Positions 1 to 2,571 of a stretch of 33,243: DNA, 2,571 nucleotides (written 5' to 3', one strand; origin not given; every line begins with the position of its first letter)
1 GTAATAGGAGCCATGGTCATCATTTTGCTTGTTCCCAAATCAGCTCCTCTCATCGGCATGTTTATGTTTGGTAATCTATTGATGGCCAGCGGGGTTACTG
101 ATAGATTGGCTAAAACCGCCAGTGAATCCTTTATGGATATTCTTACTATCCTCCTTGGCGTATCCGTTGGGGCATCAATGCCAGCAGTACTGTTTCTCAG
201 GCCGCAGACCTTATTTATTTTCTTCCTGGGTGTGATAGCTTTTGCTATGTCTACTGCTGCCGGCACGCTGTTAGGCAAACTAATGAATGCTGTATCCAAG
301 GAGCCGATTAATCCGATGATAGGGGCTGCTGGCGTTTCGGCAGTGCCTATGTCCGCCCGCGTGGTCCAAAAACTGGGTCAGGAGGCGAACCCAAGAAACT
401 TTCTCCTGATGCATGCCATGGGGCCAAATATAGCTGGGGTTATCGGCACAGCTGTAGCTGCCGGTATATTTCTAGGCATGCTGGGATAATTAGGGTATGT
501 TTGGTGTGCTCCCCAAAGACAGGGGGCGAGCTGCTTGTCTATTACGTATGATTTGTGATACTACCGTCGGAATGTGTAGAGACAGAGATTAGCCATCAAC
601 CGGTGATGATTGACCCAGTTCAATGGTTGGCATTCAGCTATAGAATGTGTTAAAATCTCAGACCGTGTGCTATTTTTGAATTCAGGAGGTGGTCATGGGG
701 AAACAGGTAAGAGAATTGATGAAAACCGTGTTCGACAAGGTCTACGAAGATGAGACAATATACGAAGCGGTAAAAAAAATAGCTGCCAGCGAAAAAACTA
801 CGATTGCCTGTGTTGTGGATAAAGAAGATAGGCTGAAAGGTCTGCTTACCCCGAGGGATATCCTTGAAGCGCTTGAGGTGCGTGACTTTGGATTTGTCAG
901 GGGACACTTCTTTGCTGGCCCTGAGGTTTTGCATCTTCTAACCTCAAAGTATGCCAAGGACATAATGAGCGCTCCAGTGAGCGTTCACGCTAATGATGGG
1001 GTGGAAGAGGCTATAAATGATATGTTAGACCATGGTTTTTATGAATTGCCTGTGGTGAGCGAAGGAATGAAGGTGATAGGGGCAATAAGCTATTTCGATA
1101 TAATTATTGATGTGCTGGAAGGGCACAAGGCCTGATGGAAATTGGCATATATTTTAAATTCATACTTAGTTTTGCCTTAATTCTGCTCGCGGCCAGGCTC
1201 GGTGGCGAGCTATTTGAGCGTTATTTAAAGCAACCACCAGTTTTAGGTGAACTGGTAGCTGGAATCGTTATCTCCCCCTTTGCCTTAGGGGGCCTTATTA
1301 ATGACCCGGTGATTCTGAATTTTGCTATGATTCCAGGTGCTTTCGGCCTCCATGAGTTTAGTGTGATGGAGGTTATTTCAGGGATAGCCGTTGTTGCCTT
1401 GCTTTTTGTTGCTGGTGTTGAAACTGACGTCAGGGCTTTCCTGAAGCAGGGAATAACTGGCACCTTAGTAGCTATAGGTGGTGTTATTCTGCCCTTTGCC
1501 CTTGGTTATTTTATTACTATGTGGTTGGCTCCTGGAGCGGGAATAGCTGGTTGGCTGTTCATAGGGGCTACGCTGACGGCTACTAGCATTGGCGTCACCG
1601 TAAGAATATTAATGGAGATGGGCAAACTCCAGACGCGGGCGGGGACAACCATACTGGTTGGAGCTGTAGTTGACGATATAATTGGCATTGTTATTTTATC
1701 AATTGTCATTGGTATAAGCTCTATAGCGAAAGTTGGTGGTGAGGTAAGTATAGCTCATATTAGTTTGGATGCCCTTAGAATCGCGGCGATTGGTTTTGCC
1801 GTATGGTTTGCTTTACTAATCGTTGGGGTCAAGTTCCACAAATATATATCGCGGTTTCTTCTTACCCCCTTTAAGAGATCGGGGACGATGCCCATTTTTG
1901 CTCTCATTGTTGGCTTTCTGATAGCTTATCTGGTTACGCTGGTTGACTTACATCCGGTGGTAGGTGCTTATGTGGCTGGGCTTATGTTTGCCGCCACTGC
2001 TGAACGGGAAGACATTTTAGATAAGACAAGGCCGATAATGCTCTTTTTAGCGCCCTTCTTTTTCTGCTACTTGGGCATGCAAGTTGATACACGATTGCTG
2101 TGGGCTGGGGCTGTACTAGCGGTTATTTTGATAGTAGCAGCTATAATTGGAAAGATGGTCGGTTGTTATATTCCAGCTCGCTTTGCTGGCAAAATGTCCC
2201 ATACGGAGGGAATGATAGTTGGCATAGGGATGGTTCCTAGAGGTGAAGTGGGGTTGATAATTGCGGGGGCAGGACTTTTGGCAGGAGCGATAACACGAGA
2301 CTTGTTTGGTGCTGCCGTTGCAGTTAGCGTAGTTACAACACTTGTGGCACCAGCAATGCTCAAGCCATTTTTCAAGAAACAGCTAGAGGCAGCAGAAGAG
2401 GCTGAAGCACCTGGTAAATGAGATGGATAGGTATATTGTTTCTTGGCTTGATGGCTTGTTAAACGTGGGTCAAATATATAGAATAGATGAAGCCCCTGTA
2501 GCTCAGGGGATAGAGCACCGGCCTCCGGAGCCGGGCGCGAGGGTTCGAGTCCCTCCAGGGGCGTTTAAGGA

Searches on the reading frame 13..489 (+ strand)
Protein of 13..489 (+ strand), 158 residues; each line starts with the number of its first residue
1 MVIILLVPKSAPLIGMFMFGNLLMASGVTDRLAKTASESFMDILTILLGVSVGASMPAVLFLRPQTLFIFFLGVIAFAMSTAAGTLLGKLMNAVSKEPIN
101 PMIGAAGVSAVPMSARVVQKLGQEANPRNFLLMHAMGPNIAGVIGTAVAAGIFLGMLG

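Call 44: search_protein_families(library=pfam, proteins=[window:13-489:+], max_evalue=0.001)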
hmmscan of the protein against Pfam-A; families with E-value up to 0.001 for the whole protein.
window:13-489:+ (158 aa): 1 family
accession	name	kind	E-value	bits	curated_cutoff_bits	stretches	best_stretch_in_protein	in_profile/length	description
PF03977.18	OAD_beta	-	4.5e-64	217.1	31.6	1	1-156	193-348/349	Na+-transporting oxaloacetate decarboxylase beta subunit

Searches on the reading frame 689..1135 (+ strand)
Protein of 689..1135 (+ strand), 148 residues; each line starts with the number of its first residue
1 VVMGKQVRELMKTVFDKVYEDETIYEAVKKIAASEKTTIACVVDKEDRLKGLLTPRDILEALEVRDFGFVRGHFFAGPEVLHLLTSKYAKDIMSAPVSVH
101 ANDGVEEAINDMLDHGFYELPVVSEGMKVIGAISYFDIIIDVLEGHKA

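Call 44: search_protein_families(library=pfam, proteins=[window:689-1135:+], max_evalue=0.001)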
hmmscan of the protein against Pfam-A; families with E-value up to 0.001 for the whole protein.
window:689-1135:+ (148 aa): 1 family
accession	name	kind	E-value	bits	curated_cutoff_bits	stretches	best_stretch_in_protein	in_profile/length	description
PF00571.33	CBS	-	3.2e-21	75.8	24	2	89-139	1-52/57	CBS domain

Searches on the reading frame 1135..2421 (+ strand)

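Call 44: search_protein_families(library=pfam, proteins=[window:1135-2421:+], max_evalue=0.001)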
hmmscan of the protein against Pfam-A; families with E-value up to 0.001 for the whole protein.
window:1135-2421:+ (428 aa): 1 family
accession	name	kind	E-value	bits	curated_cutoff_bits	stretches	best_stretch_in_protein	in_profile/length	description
PF00999.27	Na_H_Exchanger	-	5.8e-64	216.7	26.2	1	22-415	9-375/375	Sodium/hydrogen exchanger, transmembrane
